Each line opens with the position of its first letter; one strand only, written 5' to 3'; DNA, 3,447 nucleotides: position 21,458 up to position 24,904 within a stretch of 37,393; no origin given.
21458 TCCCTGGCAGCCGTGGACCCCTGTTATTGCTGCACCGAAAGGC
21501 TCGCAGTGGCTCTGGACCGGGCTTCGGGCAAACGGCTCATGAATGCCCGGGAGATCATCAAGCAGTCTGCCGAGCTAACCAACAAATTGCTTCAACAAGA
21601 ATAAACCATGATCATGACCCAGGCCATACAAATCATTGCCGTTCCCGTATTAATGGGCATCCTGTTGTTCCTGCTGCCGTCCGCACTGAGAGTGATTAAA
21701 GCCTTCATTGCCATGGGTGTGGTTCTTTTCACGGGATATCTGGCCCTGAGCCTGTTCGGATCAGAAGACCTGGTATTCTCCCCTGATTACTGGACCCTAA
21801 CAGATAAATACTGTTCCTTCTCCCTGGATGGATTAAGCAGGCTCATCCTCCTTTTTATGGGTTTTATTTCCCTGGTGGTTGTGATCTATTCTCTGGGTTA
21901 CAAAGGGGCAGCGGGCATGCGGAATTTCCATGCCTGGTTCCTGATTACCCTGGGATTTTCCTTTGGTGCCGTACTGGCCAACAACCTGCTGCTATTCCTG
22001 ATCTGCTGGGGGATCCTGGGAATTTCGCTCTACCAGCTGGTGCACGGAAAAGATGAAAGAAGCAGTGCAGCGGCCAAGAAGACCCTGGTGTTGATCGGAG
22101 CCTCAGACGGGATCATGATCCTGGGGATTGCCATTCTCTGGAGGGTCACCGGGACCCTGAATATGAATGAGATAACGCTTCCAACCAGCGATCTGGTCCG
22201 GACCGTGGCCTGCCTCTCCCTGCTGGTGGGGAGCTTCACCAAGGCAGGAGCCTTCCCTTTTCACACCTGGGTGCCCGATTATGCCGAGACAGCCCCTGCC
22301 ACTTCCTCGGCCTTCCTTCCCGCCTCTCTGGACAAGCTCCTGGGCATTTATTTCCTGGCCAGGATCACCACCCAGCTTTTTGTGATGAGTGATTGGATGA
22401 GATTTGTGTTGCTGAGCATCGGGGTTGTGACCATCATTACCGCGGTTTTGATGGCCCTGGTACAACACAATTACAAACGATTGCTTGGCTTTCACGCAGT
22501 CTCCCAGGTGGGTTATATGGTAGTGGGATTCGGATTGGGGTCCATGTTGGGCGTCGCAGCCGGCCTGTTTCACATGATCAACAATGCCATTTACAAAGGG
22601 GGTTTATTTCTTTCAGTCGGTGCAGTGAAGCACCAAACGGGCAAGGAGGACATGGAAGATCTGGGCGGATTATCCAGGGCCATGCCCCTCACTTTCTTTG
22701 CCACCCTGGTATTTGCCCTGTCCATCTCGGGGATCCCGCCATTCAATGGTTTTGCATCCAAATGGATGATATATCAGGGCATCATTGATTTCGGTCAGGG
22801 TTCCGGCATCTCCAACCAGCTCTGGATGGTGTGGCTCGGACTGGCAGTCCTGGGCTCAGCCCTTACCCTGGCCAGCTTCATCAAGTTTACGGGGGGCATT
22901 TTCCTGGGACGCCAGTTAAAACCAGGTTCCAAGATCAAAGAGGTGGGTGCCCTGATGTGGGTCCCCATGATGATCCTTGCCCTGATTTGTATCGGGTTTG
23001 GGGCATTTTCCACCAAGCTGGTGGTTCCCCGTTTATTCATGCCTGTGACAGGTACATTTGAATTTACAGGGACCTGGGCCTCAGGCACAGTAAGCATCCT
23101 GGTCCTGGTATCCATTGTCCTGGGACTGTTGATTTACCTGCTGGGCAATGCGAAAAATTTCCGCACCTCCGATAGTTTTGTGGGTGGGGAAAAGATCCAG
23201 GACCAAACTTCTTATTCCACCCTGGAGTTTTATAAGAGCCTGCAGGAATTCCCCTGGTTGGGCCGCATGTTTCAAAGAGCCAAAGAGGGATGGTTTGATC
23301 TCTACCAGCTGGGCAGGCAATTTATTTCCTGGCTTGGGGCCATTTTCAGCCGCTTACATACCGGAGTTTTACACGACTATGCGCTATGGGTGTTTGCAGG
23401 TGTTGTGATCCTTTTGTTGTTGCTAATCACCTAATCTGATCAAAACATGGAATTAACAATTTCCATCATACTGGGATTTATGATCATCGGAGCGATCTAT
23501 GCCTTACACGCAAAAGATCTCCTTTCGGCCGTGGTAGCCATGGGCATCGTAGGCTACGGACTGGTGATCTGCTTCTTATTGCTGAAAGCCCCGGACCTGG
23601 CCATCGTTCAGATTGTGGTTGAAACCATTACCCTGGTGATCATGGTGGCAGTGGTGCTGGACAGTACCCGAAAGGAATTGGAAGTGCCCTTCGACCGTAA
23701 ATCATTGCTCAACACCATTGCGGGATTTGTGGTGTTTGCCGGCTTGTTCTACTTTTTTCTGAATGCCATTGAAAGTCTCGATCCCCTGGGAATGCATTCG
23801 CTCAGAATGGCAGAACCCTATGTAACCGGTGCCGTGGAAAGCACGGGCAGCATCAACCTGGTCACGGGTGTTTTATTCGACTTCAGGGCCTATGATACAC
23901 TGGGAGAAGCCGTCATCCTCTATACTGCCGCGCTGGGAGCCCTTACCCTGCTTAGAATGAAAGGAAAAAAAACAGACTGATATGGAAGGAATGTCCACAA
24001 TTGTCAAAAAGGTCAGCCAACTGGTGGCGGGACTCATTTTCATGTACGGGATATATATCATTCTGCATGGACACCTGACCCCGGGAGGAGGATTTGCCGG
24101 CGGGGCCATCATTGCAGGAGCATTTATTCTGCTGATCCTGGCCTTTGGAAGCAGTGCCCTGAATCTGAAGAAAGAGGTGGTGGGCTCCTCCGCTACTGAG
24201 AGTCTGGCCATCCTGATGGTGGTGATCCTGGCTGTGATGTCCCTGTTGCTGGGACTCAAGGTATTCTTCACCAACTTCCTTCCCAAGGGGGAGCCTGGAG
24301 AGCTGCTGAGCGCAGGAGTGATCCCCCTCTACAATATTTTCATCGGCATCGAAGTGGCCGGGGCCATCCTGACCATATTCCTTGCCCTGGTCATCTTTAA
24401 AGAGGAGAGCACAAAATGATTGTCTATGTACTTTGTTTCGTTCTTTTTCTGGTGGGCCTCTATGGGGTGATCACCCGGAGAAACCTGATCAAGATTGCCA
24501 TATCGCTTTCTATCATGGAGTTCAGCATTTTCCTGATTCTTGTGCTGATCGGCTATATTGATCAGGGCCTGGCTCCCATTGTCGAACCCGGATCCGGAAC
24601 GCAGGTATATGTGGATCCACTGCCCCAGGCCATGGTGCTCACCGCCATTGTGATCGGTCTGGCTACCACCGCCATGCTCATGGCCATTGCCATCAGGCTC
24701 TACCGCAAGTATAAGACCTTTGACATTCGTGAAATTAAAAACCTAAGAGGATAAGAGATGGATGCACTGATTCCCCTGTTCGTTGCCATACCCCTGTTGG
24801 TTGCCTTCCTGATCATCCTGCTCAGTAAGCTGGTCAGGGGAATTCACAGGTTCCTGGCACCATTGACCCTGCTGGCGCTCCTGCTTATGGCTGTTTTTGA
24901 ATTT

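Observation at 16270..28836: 19-gene, three-module operon: HydBG/AsrAB-like oxidoreductase + group-4 [NiFe]-hydrogenase + full Mrp antiporter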

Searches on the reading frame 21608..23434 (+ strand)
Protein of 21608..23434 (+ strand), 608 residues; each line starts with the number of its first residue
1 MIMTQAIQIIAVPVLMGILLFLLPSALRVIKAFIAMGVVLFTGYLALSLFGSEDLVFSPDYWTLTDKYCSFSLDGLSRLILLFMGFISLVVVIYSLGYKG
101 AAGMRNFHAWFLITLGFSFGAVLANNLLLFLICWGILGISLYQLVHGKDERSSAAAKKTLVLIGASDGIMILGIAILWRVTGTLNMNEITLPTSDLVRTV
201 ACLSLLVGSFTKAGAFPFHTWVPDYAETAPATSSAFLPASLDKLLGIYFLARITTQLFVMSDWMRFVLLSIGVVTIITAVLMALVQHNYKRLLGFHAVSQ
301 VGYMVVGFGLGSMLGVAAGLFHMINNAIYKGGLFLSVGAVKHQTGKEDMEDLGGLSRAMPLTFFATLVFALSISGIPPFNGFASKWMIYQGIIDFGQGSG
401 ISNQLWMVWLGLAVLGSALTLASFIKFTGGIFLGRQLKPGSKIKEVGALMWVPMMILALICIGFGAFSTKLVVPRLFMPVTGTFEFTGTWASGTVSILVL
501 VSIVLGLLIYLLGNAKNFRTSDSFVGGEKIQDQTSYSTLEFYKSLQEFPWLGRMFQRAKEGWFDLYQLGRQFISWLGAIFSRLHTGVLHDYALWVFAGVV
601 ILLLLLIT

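Call 4: search_protein_families(library=pfam, proteins=[window:21608-23434:+], max_evalue=0.01)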
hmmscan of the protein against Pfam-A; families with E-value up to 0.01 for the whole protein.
window:21608-23434:+ (608 aa): 2 families
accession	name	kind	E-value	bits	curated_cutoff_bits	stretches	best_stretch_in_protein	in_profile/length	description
PF00361.26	Proton_antipo_M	-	7.7e-59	199.7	21.5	1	124-398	1-281/294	NADH:quinone oxidoreductase/Mrp antiporter, TM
PF00662.26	Proton_antipo_N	-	0.00014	22.1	24.5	1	70-98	12-40/51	NADH-Ubiquinone oxidoreductase (complex I), chain 5 N-terminus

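Call 51: search_solved_structures(query=window:21608-23434:+, max_evalue=1e-30)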
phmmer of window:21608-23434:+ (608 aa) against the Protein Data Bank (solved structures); distinct sequences matched with E-value up to 1e-30: 14.
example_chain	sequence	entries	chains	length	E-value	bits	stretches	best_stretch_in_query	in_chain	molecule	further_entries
6cfw_H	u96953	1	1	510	9.4e-51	176.2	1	72-479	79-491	Monovalent cation/H+ antiporter subunit D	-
7qru_A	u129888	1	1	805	1.6e-46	162.2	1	13-471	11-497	Na+/H+ antiporter subunit A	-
6z16_A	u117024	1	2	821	8.7e-46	159.8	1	35-484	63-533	Multisubunit Na+/H+ antiporter, A subunit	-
6u8y_X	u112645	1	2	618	7.4e-41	143.5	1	75-600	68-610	NADH dehydrogenase subunit M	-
7d3u_A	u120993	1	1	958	5.7e-37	130.7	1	38-433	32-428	Monovalent Na+/H+ antiporter subunit A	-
7qru_D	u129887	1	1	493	1.1e-36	129.7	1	9-466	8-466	Na+/H+ antiporter subunit D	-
8e9g_L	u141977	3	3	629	7.6e-35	123.7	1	32-509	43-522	NADH-quinone oxidoreductase, L subunit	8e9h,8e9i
7z0s_C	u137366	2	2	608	1.2e-34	123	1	73-505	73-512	Formate hydrogenlyase subunit 3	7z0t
9grx_F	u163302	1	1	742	1.7e-34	122.5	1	10-387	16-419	NAD(P)H-quinone oxidoreductase subunit 5, chloroplastic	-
6u8y_H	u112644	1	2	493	6.4e-34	120.6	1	59-469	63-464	NADH dehydrogenase subunit N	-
6hum_F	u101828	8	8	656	1.4e-33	119.5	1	69-393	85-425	NADH dehydrogenase subunit 5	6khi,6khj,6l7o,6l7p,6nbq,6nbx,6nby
7d3u_D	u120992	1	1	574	9.6e-33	116.7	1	9-440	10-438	Monovalent Na+/H+ antiporter subunit D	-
7wff_F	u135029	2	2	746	2.1e-32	115.6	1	10-389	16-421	NAD(P)H-quinone oxidoreductase subunit 5, chloroplastic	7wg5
4he8_L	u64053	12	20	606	4.7e-31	111.2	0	10-603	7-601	NADH-quinone oxidoreductase subunit 12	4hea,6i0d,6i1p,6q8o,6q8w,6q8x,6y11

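Call 64: search_protein_families(library=ncbifam, proteins=[window:21608-23434:+], max_evalue=0.00001)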
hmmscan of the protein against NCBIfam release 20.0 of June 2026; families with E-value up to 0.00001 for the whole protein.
window:21608-23434:+ (608 aa): 73 families (the best 25 are shown)
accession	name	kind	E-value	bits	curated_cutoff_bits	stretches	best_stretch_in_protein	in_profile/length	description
NF006419.0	PRK08668.1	equivalog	4.2e-81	273.5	617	1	7-604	5-610/613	NADH dehydrogenase subunit M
NF006240.0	PRK08376.1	subfamily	2.6e-75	254.3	662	1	70-481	85-504/521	putative monovalent cation/H+ antiporter subunit D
NF005086.0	PRK06521.1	equivalog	9.6e-70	235.8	667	1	26-483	32-505/669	hydrogenase 4 subunit B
NF009288.0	PRK12648.1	equivalog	3.1e-66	224.2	1104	1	7-515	4-525/954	monovalent cation/H+ antiporter subunit A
NF005141.0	PRK06590.1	equivalog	7.5e-66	223.3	556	1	6-607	5-610/615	NADH-quinone oxidoreductase subunit L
NF009287.0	PRK12647.1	equivalog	5.1e-64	217.1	937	1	69-513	70-518/773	putative monovalent cation/H+ antiporter subunit A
NF009310.0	PRK12668.1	equivalog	9.3e-64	216.2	564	1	22-501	19-465/584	Na(+)/H(+) antiporter subunit D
NF009285.0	PRK12645.1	equivalog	3.1e-61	207.6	1028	1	8-471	6-496/804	Na+/H+ antiporter subunit A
TIGR01974.1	NDH_I_L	subfamily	7.8e-61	206.8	407.5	1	55-606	57-629/630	NADH-quinone oxidoreductase subunit L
TIGR00940.1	2a6301s01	subfamily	1.5e-60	205.4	920.45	1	70-478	70-499/793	monovalent cation:proton antiporter subunit A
NF005097.0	PRK06525.1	equivalog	7.1e-60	203.1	430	1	4-462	3-469/480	hydrogenase 4 subunit D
NF009284.0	PRK12644.1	equivalog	4.1e-56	190.6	962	1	69-470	68-473/975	Na+/H+ antiporter subunit A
NF009289.0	PRK12649.1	equivalog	2.7e-55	188.1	1117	1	13-511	14-534/789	putative monovalent cation/H+ antiporter subunit A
NF009290.0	PRK12650.1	equivalog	1.2e-53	182.4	980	1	70-469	76-473/966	DUF4040 family protein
NF006418.0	PRK08667.1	equivalog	2.3e-53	181.7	794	1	28-539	33-550/644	hydrogenase membrane subunit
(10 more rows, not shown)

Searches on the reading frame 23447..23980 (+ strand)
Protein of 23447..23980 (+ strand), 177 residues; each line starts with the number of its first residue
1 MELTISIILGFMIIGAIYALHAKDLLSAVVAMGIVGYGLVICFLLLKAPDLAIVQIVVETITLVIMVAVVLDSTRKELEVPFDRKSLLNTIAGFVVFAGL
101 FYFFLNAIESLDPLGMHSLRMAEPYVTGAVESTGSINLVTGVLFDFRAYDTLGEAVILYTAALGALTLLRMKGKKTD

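Call 4: search_protein_families(library=pfam, proteins=[window:23447-23980:+], max_evalue=0.01)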
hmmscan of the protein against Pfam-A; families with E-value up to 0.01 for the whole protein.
window:23447-23980:+ (177 aa): 4 families
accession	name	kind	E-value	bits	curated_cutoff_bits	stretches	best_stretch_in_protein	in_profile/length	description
PF13244.11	MbhD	-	3e-18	66.2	27.2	1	11-70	2-62/67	MBH, subunit D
PF20501.3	MbhE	-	4.9e-08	33.4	27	1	121-170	33-82/98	MBH, subunit E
PF00499.25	Oxidored_q3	-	0.00014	22.1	33.2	1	16-168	2-146/146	NADH-ubiquinone/plastoquinone oxidoreductase chain 6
PF24677.1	DUF7657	-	0.0069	15.6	26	1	7-112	170-269/401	Domain of unknown function (DUF7657)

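Call 64: search_protein_families(library=ncbifam, proteins=[window:23447-23980:+], max_evalue=0.00001)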
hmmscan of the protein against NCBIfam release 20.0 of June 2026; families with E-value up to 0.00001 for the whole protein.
window:23447-23980:+ (177 aa): 16 families
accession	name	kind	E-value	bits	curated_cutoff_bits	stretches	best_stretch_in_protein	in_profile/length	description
NF009287.0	PRK12647.1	equivalog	2.3e-25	89.3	937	1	6-175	602-765/773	putative monovalent cation/H+ antiporter subunit A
NF009289.0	PRK12649.1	equivalog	3.5e-24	85.2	1117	1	6-175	622-788/789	putative monovalent cation/H+ antiporter subunit A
NF009159.0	PRK12504.1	equivalog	1.6e-23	83.5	141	1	7-172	9-175/178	DUF4040 domain-containing protein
NF009284.0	PRK12644.1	equivalog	1.6e-23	82.8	962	1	7-171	604-763/975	Na+/H+ antiporter subunit A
NF009290.0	PRK12650.1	equivalog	4.6e-23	81.1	980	1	7-170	607-764/966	DUF4040 family protein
NF009285.0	PRK12645.1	equivalog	7.8e-22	77.3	1028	1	6-175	632-796/804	Na+/H+ antiporter subunit A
NF009288.0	PRK12648.1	equivalog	3.2e-20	71.8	1104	1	9-171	613-775/954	monovalent cation/H+ antiporter subunit A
NF009286.0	PRK12646.1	equivalog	8.7e-19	67.5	1063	1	7-175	631-794/800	DUF4040 family protein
TIGR00940.1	2a6301s01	subfamily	7.9e-18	64.1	920.45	1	7-172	626-786/793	monovalent cation:proton antiporter subunit A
NF009161.0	PRK12507.1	equivalog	9e-17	61.2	272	1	4-174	11-180/336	putative monovalent cation/H+ antiporter subunit B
NF004172.0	PRK05640.1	equivalog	6e-12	46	156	1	136-172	114-150/152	putative monovalent cation/H+ antiporter subunit B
NF004923.0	PRK06280.1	equivalog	1.2e-08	35.1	80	1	7-76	7-76/79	hypothetical protein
NF006242.0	PRK08378.1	subfamily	1.7e-08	34.8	98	1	6-65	9-69/85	hypothetical protein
NF009217.0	PRK12567.1-1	equivalog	2.2e-08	33.9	268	1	102-175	19-91/238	putative monovalent cation/H+ antiporter subunit B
NF009229.0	PRK12579.1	equivalog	5.7e-06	26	229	1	137-163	45-71/258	putative monovalent cation/H+ antiporter subunit B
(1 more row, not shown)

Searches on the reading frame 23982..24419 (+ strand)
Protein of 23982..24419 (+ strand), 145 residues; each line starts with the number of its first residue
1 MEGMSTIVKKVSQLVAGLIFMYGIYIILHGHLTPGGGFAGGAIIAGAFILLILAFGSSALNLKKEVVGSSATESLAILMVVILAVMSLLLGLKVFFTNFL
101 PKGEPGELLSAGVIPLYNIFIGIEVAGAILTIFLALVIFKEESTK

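Call 5: search_protein_families(library=pfam, proteins=[window:23982-24419:+], max_evalue=0.01)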
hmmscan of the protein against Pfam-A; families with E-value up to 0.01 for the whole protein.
window:23982-24419:+ (145 aa): 1 family
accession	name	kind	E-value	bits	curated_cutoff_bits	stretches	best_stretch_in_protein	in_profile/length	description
PF04039.18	MnhB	-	1.4e-24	87.2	22.5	1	7-131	1-127/127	Domain related to MnhB subunit of Na+/H+ antiporter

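Call 64: search_protein_families(library=ncbifam, proteins=[window:23982-24419:+], max_evalue=0.00001)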
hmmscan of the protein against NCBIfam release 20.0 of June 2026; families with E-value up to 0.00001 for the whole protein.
window:23982-24419:+ (145 aa): 16 families
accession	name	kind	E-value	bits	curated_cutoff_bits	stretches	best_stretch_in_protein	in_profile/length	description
NF006248.0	PRK08386.1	subfamily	5.2e-31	107.6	92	1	4-142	3-149/151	putative monovalent cation/H+ antiporter subunit B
NF006249.0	PRK08387.1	equivalog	4.6e-22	78.8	111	1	4-141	3-131/133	putative monovalent cation/H+ antiporter subunit B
NF009217.0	PRK12567.1-1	equivalog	5.1e-19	68.7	268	1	5-133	99-228/238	putative monovalent cation/H+ antiporter subunit B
NF004924.0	PRK06281.1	equivalog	3.3e-17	62.8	137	1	4-92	1-89/154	putative monovalent cation/H+ antiporter subunit B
NF009229.0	PRK12579.1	equivalog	9.6e-17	61.3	229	1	2-136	106-244/258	putative monovalent cation/H+ antiporter subunit B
NF009162.0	PRK12508.1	equivalog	1e-15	58.1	120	1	5-137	4-134/139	Na(+)/H(+) antiporter subunit B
NF009219.0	PRK12567.1-3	equivalog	1.5e-13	50.8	179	1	11-136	95-213/220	putative monovalent cation/H+ antiporter subunit B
NF009161.0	PRK12507.1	equivalog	2.6e-13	49.9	272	1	6-136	198-329/336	putative monovalent cation/H+ antiporter subunit B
NF009224.0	PRK12574.1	equivalog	1.6e-12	48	171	1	5-136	5-136/141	monovalent cation/H+ antiporter subunit B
NF009223.0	PRK12573.1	subfamily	2.7e-12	47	152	1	5-136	5-136/140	Na(+)/H(+) antiporter subunit B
NF009163.0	PRK12509.1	equivalog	1.1e-11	45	148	1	4-137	2-133/137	Na+/H+ antiporter subunit B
NF009160.0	PRK12505.1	equivalog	1.1e-11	44.5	140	1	5-136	26-154/179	putative monovalent cation/H+ antiporter subunit B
NF009288.0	PRK12648.1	equivalog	3.9e-08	31.9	1104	1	5-134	801-930/954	monovalent cation/H+ antiporter subunit A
NF009284.0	PRK12644.1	equivalog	9.9e-08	30.5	962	1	5-98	816-908/975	Na+/H+ antiporter subunit A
TIGR00943.1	2a6301s02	subfamily_domain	2e-07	31.5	139.75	1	27-97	2-70/107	cation/proton antiporter, MnhB/MrpB subunit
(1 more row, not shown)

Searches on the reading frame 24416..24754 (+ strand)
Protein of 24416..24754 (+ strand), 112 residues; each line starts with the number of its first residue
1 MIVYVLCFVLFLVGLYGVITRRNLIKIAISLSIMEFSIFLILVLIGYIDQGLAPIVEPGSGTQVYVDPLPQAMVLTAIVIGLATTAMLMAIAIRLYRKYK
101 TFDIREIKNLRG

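Call 5: search_protein_families(library=pfam, proteins=[window:24416-24754:+], max_evalue=0.01)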
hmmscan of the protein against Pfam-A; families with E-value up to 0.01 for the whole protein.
window:24416-24754:+ (112 aa): 1 family
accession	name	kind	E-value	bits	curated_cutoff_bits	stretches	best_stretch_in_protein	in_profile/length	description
PF00420.29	Oxidored_q2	-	9.9e-28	96.2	26.1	1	3-111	2-94/95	NADH-ubiquinone/plastoquinone oxidoreductase chain 4L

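Call 64: search_protein_families(library=ncbifam, proteins=[window:24416-24754:+], max_evalue=0.00001)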
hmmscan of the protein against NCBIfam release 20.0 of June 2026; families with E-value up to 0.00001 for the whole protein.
window:24416-24754:+ (112 aa): 22 families
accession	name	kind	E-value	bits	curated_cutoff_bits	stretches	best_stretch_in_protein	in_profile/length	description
NF005621.0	PRK07375.1-6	equivalog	1.2e-25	89.6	126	1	3-111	10-117/120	putative monovalent cation/H+ antiporter subunit C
NF005620.0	PRK07375.1-5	equivalog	6.7e-22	77.6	91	1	5-108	6-108/113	putative monovalent cation/H+ antiporter subunit C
NF006372.0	PRK08600.1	equivalog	1.1e-21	77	127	1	2-108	4-107/113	Na(+)/H(+) antiporter subunit C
NF006250.0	PRK08388.1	equivalog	2.4e-21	76.4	137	1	3-112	5-119/119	putative monovalent cation/H+ antiporter subunit C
NF009304.0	PRK12661.1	equivalog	2.6e-21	76.1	152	1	52-112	81-140/140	putative monovalent cation/H+ antiporter subunit C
NF009303.0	PRK12660.1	subfamily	4.9e-21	74.8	132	1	2-112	4-109/114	putative monovalent cation/H+ antiporter subunit C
NF005624.0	PRK07375.2-3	equivalog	6.8e-21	74.4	95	1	2-102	6-104/105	cation:proton antiporter subunit C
TIGR00941.1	2a6301s03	subfamily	1.1e-18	67.8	161.2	1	6-99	8-98/104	multicomponent Na+:H+ antiporter, MnhC subunit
NF005618.0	PRK07375.1-3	equivalog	1.1e-17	64.4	107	1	6-107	11-115/119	putative monovalent cation/H+ antiporter subunit C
NF006573.0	PRK09094.1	equivalog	6e-17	61.7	105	1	8-101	10-104/114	Na+/H+ antiporter subunit C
NF005619.0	PRK07375.1-4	equivalog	8.7e-17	61.5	145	1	2-107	4-107/111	Na+/H+ antiporter subunit C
NF005929.0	PRK07946.1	equivalog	1.1e-16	61.2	157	1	4-98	8-100/204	Na(+)/H(+) antiporter subunit C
NF009302.0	PRK12659.1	equivalog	2.4e-15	56.4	154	1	3-109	5-112/117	Na+/H+ antiporter subunit C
NF005622.0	PRK07375.2-1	equivalog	1.1e-13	51.7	185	1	1-103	1-100/179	putative monovalent cation/H+ antiporter subunit C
NF009301.0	PRK12658.1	equivalog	5.2e-13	48.8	156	1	4-108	6-111/125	Na+/H+ antiporter subunit C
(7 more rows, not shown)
